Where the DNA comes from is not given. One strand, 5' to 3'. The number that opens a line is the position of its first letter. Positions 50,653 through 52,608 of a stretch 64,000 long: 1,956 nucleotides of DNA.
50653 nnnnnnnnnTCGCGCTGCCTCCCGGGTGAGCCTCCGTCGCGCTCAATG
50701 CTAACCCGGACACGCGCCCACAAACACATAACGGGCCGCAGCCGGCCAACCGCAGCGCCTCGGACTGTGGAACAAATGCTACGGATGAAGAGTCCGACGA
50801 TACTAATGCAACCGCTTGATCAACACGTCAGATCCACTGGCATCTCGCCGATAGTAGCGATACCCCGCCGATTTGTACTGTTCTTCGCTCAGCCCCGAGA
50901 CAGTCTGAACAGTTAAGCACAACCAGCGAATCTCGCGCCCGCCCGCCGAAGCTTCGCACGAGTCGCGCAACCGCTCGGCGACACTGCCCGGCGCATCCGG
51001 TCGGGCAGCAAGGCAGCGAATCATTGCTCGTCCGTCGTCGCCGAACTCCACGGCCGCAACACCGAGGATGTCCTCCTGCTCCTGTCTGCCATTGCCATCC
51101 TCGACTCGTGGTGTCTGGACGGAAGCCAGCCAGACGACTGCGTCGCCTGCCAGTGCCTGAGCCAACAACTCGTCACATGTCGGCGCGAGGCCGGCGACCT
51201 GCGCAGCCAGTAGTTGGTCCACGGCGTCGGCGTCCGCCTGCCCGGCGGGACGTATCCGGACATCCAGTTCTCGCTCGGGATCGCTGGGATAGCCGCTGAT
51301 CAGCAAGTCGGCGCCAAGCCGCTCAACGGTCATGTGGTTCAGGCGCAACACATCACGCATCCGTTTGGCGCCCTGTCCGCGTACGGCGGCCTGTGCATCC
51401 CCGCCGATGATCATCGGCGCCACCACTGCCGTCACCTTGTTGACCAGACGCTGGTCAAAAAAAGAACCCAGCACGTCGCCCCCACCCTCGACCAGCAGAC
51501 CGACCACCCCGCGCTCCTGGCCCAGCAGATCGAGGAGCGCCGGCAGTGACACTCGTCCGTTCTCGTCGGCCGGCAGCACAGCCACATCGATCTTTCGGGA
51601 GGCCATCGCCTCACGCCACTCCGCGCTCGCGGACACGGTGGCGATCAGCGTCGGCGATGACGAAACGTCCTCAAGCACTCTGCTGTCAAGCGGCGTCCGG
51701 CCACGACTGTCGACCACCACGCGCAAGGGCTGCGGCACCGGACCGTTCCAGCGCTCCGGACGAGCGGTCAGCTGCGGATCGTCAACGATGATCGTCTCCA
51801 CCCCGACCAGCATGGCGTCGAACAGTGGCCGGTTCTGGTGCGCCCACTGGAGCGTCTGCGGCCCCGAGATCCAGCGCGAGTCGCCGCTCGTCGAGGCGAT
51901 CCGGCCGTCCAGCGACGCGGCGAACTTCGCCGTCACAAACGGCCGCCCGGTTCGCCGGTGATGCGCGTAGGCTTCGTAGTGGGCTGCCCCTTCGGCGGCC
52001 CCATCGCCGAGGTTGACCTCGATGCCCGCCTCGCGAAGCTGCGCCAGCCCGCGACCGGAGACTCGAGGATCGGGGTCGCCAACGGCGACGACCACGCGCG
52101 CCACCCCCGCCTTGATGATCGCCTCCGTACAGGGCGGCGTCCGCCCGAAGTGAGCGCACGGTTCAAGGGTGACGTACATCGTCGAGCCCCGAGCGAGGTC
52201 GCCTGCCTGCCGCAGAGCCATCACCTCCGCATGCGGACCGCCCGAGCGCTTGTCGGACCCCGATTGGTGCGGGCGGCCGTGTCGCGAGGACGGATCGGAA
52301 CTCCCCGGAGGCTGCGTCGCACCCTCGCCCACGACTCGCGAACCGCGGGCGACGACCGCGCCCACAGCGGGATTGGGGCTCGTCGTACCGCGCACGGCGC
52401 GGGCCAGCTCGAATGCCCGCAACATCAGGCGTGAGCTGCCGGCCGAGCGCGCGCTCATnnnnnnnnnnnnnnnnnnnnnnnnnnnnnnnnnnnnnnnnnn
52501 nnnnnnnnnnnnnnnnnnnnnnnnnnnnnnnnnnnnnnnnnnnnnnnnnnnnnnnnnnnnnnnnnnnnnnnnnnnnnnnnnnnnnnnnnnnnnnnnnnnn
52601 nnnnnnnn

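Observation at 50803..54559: Riboflavin operon (ribD-ribE-ribBA-ribH) lies directly behind an ECF sigma/anti-sigma pair, lacks an FMN riboswitch, and RibD carries a C-terminal GNAT-like fusion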

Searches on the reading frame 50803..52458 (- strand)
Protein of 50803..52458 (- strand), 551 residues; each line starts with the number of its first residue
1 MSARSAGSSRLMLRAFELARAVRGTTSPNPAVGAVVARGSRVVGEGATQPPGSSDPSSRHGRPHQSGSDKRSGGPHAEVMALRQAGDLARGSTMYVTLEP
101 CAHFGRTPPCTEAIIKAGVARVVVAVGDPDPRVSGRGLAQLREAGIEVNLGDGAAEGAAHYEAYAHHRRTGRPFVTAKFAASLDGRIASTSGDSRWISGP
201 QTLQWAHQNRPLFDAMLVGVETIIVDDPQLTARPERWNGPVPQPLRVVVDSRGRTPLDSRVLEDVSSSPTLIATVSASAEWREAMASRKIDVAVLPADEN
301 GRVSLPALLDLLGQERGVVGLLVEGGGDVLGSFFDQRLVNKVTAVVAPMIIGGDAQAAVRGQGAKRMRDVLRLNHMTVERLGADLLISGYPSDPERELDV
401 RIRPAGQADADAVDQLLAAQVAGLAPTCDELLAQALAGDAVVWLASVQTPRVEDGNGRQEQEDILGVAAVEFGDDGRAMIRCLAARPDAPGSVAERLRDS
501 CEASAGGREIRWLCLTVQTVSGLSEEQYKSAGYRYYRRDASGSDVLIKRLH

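Call 5: search_protein_families(library=pfam, proteins=[window:50803-52458:-], max_evalue=0.01)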
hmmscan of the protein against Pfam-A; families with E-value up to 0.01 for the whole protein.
window:50803-52458:- (551 aa): 4 families
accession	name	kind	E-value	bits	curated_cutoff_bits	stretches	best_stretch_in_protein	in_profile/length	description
PF01872.23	RibD_C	-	5.5e-45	154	24.1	1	173-386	1-196/197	RibD C-terminal domain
PF00383.29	dCMP_cyt_deam_1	-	3.1e-16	59.6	25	1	9-125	5-101/102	Cytidine and deoxycytidylate deaminase zinc-binding region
PF14437.12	MafB19-deam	-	4.6e-11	43.2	27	1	28-135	21-110/142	MafB19-like deaminase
PF18785.7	Inv-AAD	-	0.001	19.4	26.5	1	89-151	51-117/129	Invertebrate-AID/APOBEC-deaminase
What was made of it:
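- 50803..52458 (-): ribD, 551 aa. Domains: deaminase (about aa 9-151), reductase (aa 173-386) and a GNAT-fold domain (aa 393-551). Pfam dCMP_cyt_deam_1 and RibD_C (call 5).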

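Call 11: find_homologous_proteins(query=window:50803-52458:-, max_evalue=1e-10)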
Query window:50803-52458:- (551 aa): 7999 proteins with E <= 1e-10 among 8000 candidates; the best 120 are listed.
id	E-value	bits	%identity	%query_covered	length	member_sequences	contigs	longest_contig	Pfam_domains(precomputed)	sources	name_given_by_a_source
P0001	0.0e+0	1207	100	100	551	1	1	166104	PF00383.30,PF14437.13,PF01872.23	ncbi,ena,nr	ncbi:MAG: bifunctional diaminohydroxyphosphoribosylaminopyrimidine deaminase/5-amino-6-(5-phosphorib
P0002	2.7e-287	972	81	100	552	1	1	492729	PF00383.30,PF14437.13,PF01872.23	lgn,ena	-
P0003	4.3e-286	968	80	100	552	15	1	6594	PF00383.30,PF14437.13,PF01872.23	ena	-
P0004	7.4e-279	944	80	100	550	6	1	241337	PF00383.30,PF14437.13,PF01872.23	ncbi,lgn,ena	-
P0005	2.7e-277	939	79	100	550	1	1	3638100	PF00383.30,PF14437.13,PF01872.23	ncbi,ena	-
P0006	1.2e-274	930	78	100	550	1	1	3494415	PF00383.30,PF14437.13,PF01872.23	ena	-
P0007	1.3e-271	920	77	100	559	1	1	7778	PF00383.30,PF14437.13,PF01872.23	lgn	-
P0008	9.1e-268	907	74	100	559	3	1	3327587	PF00383.30,PF14437.13,PF01872.23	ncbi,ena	-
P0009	2.1e-267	906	78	100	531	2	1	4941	PF00383.30,PF14437.13,PF01872.23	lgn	-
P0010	6.5e-267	904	77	100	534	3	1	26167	PF00383.30,PF14437.13,PF01872.23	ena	-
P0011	3.2e-265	899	75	100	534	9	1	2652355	PF00383.30,PF14437.13,PF01872.23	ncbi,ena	-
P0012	4.6e-265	898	77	100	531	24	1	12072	PF00383.30,PF14437.13,PF01872.23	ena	-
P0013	4.9e-265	898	77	100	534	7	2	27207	PF00383.30,PF14437.13,PF01872.23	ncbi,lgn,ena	-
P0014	8.5e-263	891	74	100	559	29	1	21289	PF00383.30,PF14437.13,PF01872.23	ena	-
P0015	1.9e-262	890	77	100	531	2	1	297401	PF00383.30,PF14437.13,PF01872.23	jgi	-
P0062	9.9e-171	587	58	100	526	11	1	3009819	PF00383.30,PF14437.13,PF01872.23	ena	-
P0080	1.6e-148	514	52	98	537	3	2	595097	PF00383.30,PF13508.14,PF14437.13,PF01872.23,PF00583.32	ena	-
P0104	3.0e-134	467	52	97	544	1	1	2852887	PF00383.30,PF13508.14,PF14437.13,PF01872.23,PF00583.32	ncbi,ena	-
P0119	1.4e-126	441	49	93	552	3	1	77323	PF00383.30,PF14437.13,PF01872.23,PF00583.32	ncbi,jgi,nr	ncbi:MAG: Pyrimidine reductase [Chloroflexi bacterium]|nr:MAG: Pyrimidine reductase [Chloroflexota b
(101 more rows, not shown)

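Call 12: find_related_loci(query=window:50803-52458:-, collection=genome_contigs, flank=6000)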
Query window:50803-52458:- (551 aa) in genome_contigs; peptide patterns used: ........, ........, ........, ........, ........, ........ (x = any residue, [..] = any of these).
599 stretches matched a pattern (row limit reached: there are more); 405 encode a relative of the query (tblastn E <= 1e-3); the best 80 are kept; 80 distinct loci.
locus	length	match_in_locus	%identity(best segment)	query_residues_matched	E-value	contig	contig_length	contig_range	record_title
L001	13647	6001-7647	80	1-551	0e+0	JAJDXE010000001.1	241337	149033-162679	MAG: Dehalococcoidia bacterium isolate jk18x25bins.9 k141_177877, whole genome shotgun sequence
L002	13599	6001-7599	75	1-551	0e+0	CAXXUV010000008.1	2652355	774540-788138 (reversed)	MAG: Dehalococcoidia bacterium isolate 53e0c16e-ff2d-4f84-9f2e-96c73ee24ba6 genome assembly, contig: contig_8, whole gen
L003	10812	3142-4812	75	1-550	0e+0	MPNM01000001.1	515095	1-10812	MAG: Chloroflexi bacterium bin125 NODE_6_length_515095_cov_23.522_ID_11, whole genome shotgun sequence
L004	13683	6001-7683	71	1-550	0e+0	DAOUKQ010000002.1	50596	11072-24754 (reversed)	MAG TPA_asm: Dehalococcoidia bacterium isolate S7_353 k113_2966059, whole genome shotgun sequence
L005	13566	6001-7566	70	7-550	0e+0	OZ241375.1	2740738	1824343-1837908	MAG: Dehalococcoidia bacterium isolate b07fa7da-9862-47df-848d-64ec3822ffc5 genome assembly, chromosome: 1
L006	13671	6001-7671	74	1-550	0e+0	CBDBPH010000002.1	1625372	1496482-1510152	MAG: Dehalococcoidia bacterium isolate 745030fc-1ee1-449d-a068-ea6b321db757 genome assembly, contig: contig_2, whole gen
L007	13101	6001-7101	56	6-395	2e-119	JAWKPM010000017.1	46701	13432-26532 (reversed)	MAG: Dehalococcoidia bacterium isolate BC2.88 BC2.88.fa-17, whole genome shotgun sequence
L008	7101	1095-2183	50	12-395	1e-103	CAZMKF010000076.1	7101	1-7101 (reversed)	MAG TPA_asm: uncultured Dehalococcoidales bacterium isolate SRP239243_co1_256 genome assembly, contig: NODE_19184_length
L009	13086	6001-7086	53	8-395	4e-105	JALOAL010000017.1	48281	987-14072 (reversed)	MAG: Dehalococcoidia bacterium isolate SO_2017_LW2 bin 159 scaffold_1647_c1_LW138R_2017, whole genome shotgun sequence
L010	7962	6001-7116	47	8-393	2e-86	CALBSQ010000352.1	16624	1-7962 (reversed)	MAG TPA_asm: uncultured Chloroflexi bacterium isolate SRR5457059_bin.8_CONCOCT_v1.1_MAG genome assembly, contig: ERZ7950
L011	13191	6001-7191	39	11-427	2e-76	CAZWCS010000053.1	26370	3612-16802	MAG TPA_asm: uncultured Desulfobacterales bacterium isolate SRP141376_co4_302 genome assembly, contig: NODE_3333_length_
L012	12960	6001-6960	43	8-351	2e-75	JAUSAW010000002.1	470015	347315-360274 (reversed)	MAG: Gammaproteobacteria bacterium isolate E6_metabat.bin.18 E6_k141_356557, whole genome shotgun sequence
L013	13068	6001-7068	36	12-390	9e-74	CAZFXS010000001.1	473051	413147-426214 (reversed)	MAG TPA_asm: uncultured Chlorobiaceae bacterium isolate SRP237561_co1_246 genome assembly, contig: NODE_4_length_473051_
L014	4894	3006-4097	37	10-397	5e-73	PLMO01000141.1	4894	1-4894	MAG: Bacteroidales bacterium isolate fen_979 73.20120800_E2X.55_contig_15586, whole genome shotgun sequence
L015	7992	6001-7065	42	10-389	1e-70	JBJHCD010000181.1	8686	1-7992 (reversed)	MAG: Pirellulaceae bacterium isolate SF2967_J5348.metabat2_refined.036_sub NODE_7767_length_8686_cov_0.873233, whole gen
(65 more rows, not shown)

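Call 37: find_encoding_contigs(protein=P0062, flank=6000, max_places=1)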
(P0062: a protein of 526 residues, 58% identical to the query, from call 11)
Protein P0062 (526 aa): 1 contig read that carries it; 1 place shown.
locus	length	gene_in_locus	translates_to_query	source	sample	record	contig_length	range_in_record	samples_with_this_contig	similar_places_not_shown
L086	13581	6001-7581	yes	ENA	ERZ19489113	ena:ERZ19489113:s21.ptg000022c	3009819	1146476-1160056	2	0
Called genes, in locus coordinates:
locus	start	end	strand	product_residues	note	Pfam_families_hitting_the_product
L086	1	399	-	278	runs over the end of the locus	PF01116:F_bP_aldolase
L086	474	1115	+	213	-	PF04542:Sigma70_r2, PF08281:Sigma70_r4_2, PF04545:Sigma70_r4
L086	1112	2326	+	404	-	-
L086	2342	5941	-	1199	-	PF02369:Big_1 (faint), PF20598:DUF6795 (faint), PF10670:DUF4198 (faint), PF13620:CarboxypepD_reg (weak), PF13715:CarbopepD_reg_2 (faint), PF15976:CooC_C (faint), PF25020:TTR_TEN1-4 (faint), PF13620:CarboxypepD_reg (weak)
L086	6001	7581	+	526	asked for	PF00383:dCMP_cyt_deam_1, PF14437:MafB19-deam, PF01872:RibD_C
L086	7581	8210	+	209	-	PF00677:Lum_binding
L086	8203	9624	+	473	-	PF00926:DHBP_synthase, PF00925:GTP_cyclohydro2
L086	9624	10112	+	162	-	PF00885:DMRL_synthase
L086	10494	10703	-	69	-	PF08271:Zn_Ribbon_TF (weak)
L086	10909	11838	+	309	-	-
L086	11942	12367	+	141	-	-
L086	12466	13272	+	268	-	PF02511:Thy1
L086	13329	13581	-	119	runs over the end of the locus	PF00903:Glyoxalase, PF18029:Glyoxalase_6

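Call 38: find_encoding_contigs(protein=P0080, flank=6000, max_places=1)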
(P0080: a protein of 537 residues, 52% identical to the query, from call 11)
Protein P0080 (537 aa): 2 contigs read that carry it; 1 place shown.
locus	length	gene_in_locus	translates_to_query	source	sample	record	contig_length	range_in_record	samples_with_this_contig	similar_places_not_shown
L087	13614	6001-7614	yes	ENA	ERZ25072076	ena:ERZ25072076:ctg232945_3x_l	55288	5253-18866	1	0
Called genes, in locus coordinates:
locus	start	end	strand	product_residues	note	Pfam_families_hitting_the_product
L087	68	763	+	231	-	-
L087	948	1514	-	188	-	PF00156:Pribosyltran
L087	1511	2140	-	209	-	PF10502:Peptidase_S26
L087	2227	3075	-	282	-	PF01116:F_bP_aldolase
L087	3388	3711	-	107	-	-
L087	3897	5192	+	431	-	-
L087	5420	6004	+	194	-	PF22769:DCD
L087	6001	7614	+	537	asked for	PF00383:dCMP_cyt_deam_1, PF14437:MafB19-deam, PF01872:RibD_C, PF00583:Acetyltransf_1, PF13508:Acetyltransf_7 (weak)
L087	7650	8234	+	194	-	PF00677:Lum_binding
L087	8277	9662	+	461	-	PF00926:DHBP_synthase, PF00925:GTP_cyclohydro2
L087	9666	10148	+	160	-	PF00885:DMRL_synthase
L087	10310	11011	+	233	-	PF12728:HTH_17 (weak), PF00376:MerR, PF13411:MerR_1 (weak)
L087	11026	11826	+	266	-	PF13241:NAD_binding_7, PF14824:Sirohm_synth_M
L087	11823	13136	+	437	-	PF05201:GlutR_N, PF01488:Shikimate_DH, PF00745:GlutR_dimer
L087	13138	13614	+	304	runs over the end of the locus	PF01379:Porphobil_deam, PF03900:Porphobil_deamC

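Call 39: find_encoding_contigs(protein=P0104, flank=6000, max_places=1)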
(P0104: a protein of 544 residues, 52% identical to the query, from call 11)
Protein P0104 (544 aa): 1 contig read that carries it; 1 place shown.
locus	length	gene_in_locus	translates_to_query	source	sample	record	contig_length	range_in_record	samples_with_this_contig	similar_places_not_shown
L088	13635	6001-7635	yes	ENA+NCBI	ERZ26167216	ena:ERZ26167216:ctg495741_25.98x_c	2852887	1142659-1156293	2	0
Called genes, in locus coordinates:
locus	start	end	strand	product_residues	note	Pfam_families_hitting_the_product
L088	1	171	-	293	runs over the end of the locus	PF00561:Abhydrolase_1, PF12697:Abhydrolase_6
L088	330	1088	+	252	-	-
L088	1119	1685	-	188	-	PF00156:Pribosyltran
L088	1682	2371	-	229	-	PF10502:Peptidase_S26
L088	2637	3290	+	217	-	PF04542:Sigma70_r2, PF08281:Sigma70_r4_2, PF04545:Sigma70_r4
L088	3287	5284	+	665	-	-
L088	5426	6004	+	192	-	PF22769:DCD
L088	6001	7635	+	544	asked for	PF00383:dCMP_cyt_deam_1, PF14437:MafB19-deam, PF01872:RibD_C, PF00583:Acetyltransf_1, PF13508:Acetyltransf_7 (weak)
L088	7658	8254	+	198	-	PF00677:Lum_binding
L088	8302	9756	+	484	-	PF00926:DHBP_synthase, PF00925:GTP_cyclohydro2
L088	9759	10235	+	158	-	PF00885:DMRL_synthase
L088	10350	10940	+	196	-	PF13274:SocA_Panacea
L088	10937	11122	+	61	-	-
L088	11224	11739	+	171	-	-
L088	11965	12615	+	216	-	PF12728:HTH_17, PF00376:MerR, PF13411:MerR_1 (weak)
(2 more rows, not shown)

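Call 52: search_protein_families(library=ncbifam, proteins=[window:50803-52458:-], max_evalue=0.001)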
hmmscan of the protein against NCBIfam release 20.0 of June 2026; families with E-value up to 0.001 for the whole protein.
window:50803-52458:- (551 aa): 8 families
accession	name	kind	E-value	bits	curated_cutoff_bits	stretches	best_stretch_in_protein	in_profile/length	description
TIGR00326.1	eubact_ribD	equivalog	5.9e-95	318.4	156.35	2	67-386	35-341/343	bifunctional diaminohydroxyphosphoribosylaminopyrimidine deaminase/5-amino-6-(5-phosphoribosylamino)uracil reductase RibD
NF008052.0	PRK10786.1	equivalog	7.1e-77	258.6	500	2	66-387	40-362/367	bifunctional diaminohydroxyphosphoribosylaminopyrimidine deaminase/5-amino-6-(5-phosphoribosylamino)uracil reductase RibD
TIGR00227.1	ribD_Cterm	domain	1.1e-51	175.5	150.15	1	172-388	2-213/216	riboflavin-specific deaminase C-terminal domain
TIGR01508.1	rib_reduct_arch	equivalog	7.2e-38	129.9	186.45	1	173-384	1-203/210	2,5-diamino-6-(ribosylamino)-4(3H)-pyrimidinone 5'-phosphate reductase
NF010664.0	PRK14059.1-2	equivalog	3e-15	56.6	226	1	162-376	26-241/257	pyrimidine reductase family protein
NF010665.0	PRK14059.1-4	equivalog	9.6e-14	51.3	274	1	164-368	32-241/260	pyrimidine reductase family protein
NF010663.0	PRK14059.1-1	equivalog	9e-10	38.3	184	1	169-379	24-240/253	pyrimidine reductase family protein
NF008113.2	PRK10860.1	equivalog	1.5e-09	37.9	150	1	18-147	15-126/165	tRNA adenosine(34) deaminase TadA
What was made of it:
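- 50803..52458 (-): TIGR00326 scores 318 bits (call 52).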

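Call 73: list_cluster_members(proteins=[P0001, P0119])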
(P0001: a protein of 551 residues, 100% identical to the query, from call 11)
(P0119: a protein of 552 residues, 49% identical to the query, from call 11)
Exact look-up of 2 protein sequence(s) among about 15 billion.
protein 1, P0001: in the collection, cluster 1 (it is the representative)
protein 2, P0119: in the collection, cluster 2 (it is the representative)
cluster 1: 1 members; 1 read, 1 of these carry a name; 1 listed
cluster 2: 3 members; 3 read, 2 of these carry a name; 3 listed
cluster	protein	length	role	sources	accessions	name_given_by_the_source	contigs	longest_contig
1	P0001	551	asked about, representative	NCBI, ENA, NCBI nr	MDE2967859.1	MAG: bifunctional diaminohydroxyphosphoribosylaminopyrimidine ... | bifunctional diaminohydroxyphosphoribosylaminopyrimidine ...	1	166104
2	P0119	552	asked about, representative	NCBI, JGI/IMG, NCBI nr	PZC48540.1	MAG: Pyrimidine reductase [Chloroflexi bacterium] | MAG: Pyrimidine reductase [Chloroflexota bacterium]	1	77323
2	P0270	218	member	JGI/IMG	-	GNAT superfamily N-acetyltransferase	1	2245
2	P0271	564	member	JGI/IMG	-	-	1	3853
